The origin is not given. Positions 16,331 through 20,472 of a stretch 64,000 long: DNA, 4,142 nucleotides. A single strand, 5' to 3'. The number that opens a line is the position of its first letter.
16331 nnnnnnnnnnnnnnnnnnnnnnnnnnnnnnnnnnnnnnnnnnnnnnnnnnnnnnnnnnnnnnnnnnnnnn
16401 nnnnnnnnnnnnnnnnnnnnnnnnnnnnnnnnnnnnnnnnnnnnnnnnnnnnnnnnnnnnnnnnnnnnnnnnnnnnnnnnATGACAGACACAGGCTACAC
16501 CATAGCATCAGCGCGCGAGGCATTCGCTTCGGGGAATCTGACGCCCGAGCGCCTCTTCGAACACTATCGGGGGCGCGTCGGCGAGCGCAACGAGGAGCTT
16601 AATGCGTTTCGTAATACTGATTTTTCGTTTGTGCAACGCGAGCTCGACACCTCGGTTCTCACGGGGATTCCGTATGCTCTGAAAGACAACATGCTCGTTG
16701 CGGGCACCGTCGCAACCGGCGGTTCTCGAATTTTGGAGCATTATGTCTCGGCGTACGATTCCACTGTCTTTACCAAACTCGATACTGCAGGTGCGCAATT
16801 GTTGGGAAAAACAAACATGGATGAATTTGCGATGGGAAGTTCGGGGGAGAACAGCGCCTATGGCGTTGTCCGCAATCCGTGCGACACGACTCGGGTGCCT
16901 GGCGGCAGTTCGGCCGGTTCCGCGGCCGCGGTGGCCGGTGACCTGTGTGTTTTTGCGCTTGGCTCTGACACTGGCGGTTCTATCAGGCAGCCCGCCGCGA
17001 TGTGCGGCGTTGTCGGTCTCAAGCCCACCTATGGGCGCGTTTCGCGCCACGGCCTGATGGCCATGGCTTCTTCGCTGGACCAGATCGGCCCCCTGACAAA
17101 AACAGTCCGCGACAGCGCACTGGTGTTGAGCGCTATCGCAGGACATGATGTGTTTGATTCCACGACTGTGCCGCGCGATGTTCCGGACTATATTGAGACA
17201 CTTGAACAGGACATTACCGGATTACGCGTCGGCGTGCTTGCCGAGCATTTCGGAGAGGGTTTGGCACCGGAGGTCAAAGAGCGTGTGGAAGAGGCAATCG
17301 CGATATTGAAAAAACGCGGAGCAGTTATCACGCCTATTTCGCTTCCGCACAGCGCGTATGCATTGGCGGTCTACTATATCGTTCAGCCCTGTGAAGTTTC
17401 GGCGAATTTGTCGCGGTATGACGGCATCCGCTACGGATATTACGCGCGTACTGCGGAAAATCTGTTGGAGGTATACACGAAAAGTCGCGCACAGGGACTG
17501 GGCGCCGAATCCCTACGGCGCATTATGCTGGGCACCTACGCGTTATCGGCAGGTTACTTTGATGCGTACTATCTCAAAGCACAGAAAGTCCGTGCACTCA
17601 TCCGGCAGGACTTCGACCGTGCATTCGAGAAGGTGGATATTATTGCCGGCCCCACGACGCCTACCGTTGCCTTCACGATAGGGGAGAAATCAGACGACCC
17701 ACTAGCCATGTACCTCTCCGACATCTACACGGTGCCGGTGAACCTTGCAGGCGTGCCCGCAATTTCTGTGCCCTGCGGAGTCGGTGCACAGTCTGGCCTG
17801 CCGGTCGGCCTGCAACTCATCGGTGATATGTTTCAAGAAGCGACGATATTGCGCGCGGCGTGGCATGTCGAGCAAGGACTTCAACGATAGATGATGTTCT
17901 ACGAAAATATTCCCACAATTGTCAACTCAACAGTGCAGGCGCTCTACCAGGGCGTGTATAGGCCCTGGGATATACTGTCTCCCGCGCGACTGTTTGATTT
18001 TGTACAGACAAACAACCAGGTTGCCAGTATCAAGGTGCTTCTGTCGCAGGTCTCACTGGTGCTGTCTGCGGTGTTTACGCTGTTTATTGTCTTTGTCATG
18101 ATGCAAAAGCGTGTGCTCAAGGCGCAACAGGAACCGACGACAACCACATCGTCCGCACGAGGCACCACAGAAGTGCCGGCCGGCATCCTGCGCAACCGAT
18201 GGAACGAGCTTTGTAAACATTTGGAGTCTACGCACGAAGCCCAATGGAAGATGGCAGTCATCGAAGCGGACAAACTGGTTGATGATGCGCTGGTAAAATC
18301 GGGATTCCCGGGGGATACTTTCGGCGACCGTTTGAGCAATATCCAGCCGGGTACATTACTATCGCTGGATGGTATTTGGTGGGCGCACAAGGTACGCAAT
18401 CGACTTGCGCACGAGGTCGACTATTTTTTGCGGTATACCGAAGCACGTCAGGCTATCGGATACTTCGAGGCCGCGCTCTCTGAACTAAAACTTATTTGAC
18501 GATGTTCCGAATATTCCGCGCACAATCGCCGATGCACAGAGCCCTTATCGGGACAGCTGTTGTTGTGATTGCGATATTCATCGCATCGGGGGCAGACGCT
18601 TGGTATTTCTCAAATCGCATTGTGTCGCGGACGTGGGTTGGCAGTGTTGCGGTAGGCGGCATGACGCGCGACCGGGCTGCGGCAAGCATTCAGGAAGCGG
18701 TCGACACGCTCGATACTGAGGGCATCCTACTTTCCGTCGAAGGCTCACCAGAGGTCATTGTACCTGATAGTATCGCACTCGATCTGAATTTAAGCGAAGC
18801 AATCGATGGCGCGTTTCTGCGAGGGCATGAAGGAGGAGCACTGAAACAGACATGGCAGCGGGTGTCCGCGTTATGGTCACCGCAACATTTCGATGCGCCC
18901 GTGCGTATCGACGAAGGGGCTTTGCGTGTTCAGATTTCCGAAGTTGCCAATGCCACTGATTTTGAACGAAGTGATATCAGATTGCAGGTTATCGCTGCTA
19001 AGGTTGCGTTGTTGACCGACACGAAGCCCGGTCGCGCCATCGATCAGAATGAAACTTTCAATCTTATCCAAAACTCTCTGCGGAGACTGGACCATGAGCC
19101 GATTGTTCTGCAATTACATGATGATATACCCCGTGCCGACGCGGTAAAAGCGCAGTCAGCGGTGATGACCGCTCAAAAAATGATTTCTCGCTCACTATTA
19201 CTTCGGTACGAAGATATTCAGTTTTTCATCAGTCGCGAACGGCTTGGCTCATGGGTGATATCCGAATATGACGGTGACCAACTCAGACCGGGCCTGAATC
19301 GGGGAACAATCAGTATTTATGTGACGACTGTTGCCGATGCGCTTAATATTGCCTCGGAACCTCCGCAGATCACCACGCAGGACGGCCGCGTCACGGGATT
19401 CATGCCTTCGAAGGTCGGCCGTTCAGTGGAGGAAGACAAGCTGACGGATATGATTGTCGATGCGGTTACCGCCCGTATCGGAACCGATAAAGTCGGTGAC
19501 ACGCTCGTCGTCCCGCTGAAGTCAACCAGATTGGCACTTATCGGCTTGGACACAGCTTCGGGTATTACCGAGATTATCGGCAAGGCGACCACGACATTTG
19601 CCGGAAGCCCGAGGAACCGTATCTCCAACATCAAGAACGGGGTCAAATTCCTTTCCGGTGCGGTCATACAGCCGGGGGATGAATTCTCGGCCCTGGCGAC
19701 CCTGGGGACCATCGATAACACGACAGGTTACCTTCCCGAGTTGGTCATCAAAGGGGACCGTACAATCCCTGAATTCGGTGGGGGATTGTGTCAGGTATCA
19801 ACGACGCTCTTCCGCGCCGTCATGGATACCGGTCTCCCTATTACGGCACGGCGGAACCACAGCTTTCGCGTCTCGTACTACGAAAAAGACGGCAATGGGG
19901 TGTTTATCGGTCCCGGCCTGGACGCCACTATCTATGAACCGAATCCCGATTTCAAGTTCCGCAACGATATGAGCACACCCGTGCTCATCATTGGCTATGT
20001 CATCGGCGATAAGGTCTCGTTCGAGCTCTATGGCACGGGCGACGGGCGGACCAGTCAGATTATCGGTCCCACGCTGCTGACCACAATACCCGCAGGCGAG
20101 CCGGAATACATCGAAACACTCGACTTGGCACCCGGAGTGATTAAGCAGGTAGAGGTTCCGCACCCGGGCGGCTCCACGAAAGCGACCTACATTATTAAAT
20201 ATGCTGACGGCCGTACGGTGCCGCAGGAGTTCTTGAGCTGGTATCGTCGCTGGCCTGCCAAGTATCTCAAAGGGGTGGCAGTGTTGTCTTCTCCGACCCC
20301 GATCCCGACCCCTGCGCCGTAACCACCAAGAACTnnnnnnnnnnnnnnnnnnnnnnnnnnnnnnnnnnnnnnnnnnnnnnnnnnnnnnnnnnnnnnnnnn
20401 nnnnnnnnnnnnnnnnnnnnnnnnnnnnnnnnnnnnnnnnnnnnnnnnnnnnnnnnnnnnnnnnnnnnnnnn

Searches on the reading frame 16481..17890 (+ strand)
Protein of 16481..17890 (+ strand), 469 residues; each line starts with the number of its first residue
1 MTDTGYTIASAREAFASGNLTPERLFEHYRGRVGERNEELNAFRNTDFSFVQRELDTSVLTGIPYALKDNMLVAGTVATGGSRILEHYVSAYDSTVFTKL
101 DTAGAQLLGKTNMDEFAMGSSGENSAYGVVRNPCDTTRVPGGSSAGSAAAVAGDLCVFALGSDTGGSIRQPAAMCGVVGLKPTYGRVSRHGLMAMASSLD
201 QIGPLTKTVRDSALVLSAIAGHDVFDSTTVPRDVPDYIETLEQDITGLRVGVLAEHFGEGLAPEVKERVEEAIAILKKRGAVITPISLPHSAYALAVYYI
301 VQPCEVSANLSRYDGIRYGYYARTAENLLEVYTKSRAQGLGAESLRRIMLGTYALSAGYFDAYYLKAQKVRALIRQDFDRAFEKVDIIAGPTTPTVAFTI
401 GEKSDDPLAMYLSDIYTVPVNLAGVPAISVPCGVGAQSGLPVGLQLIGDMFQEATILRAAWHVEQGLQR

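Call 8: search_protein_families(library=pfam, proteins=[window:16481-17890:+])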
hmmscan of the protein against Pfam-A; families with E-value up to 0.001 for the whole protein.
window:16481-17890:+ (469 aa): 1 family
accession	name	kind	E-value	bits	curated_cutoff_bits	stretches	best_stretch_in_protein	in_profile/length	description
PF01425.27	Amidase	-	4.4e-145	484.6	27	1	55-457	42-445/445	Amidase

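Call 10: find_related_loci(query=window:16481-17890:+, collection=genome_contigs, flank=3000)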
Query window:16481-17890:+ (469 aa) in genome_contigs; peptide patterns used: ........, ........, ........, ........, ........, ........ (x = any residue, [..] = any of these).
600 stretches matched a pattern (row limit reached: there are more); 598 encode a relative of the query (tblastn E <= 1e-3); the best 80 are kept; 80 distinct loci.
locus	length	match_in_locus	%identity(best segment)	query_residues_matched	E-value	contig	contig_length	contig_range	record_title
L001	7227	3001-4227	59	60-469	5e-158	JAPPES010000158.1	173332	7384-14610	MAG: Candidatus Poribacteria bacterium isolate RHO1_bin_11 NODE_152_length_173332_cov_20.127247, whole genome shotgun se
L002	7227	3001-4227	59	60-469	4e-157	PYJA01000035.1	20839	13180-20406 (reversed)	MAG: Candidatus Poribacteria bacterium isolate PCPOR2a Ga0207197_1035, whole genome shotgun sequence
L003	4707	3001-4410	54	7-465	3e-157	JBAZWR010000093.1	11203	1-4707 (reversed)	MAG: Thermodesulfovibrionales bacterium isolate SO_2017_GW1_37 NODE_21682_length_11203_cov_1.165764_OW334_2017, whole ge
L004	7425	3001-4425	55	1-468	1e-155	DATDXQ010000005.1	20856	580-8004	MAG TPA_asm: Candidatus Paceibacterota bacterium isolate SMAG_U8143 k141_1009507, whole genome shotgun sequence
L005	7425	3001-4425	53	7-468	5e-155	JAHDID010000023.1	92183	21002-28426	MAG: Verrucomicrobia bacterium isolate MAG-85 RZ_658, whole genome shotgun sequence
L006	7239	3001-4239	58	52-465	7e-155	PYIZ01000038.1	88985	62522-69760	MAG: Candidatus Poribacteria bacterium isolate PCPOR2b Ga0206366_138, whole genome shotgun sequence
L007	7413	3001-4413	53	4-465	4e-154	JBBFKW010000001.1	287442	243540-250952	MAG: Desulfosoma sp. isolate Uz-U4-09 NODE_28_length_287442_cov_29.321834, whole genome shotgun sequence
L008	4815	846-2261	54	7-468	3e-156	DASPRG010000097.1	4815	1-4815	MAG TPA_asm: Thermodesulfovibrionales bacterium isolate SMAG_U12219 k141_996546, whole genome shotgun sequence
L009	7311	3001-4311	55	37-467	3e-152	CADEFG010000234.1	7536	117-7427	MAG: uncultured Acidobacteria bacterium isolate Acidobacteria sp. RBC039 genome assembly, contig: MAG039_234, whole geno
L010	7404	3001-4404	56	7-465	3e-151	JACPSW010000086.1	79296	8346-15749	MAG: Candidatus Rokuibacteriota bacterium isolate NC_groundwater_716_Ag_S-0.2um_69_13 S36_SO-2_scaffold_283255, whole ge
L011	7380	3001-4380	50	14-465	7e-150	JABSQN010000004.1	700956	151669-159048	MAG: Piscirickettsiaceae bacterium isolate DT_61 DT-Methylophagaceae-2_scaffold_4, whole genome shotgun sequence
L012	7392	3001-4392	55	11-462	4e-150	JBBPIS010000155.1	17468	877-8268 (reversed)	MAG: Planctomycetota bacterium isolate BPF1-02-04_bin_2 NODE_220_length_17468_cov_10.258083, whole genome shotgun sequen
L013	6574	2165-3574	53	1-460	3e-150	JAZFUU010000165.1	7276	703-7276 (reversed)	MAG: Myxococcota bacterium isolate BS2bin.65 BS2bin.65_165, whole genome shotgun sequence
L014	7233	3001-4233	57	60-464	1e-149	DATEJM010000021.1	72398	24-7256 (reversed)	MAG TPA_asm: Steroidobacteraceae bacterium isolate SMAG_U8864 k141_2057775, whole genome shotgun sequence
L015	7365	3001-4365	55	7-467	9e-150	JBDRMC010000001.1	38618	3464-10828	MAG: Patescibacteria group bacterium isolate MEGAHIT-group-1.814 k141_8911422, whole genome shotgun sequence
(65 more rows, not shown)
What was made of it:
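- Tried and rejected: GatA as a probe for relatives in genome_contigs (call 10).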

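Call 14: find_encoding_contigs(protein=window:16481-17890:+, flank=3000, max_places=10)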
Protein window:16481-17890:+ (469 aa): no gene with exactly this product is on record in the collection.

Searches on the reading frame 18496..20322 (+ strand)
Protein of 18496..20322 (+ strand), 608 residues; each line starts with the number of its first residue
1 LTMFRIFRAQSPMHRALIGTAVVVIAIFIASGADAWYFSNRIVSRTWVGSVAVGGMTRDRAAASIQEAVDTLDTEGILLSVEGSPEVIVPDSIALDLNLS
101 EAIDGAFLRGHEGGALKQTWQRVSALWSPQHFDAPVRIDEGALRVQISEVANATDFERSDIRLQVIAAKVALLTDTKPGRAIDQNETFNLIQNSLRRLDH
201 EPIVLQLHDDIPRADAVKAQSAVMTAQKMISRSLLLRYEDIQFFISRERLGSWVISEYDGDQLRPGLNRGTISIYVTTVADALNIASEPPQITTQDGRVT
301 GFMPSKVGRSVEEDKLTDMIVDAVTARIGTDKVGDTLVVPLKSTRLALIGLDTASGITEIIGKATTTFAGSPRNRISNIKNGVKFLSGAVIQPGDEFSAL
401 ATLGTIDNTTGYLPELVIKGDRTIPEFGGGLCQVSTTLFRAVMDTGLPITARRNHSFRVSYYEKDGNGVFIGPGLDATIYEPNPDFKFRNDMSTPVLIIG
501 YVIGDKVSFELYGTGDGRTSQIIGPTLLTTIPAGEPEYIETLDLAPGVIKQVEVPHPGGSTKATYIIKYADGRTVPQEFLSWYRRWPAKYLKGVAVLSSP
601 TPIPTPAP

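Call 8: search_protein_families(library=pfam, proteins=[window:18496-20322:+])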
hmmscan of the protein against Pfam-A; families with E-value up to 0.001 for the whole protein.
window:18496-20322:+ (608 aa): 2 families
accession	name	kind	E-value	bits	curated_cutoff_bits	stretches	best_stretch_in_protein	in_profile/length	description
PF04294.18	VanW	-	2.3e-36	124.6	27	1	374-512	1-130/130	VanW like protein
PF12229.13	PG_binding_4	-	9.6e-13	48.8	22.1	1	90-199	5-112/117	Putative peptidoglycan binding domain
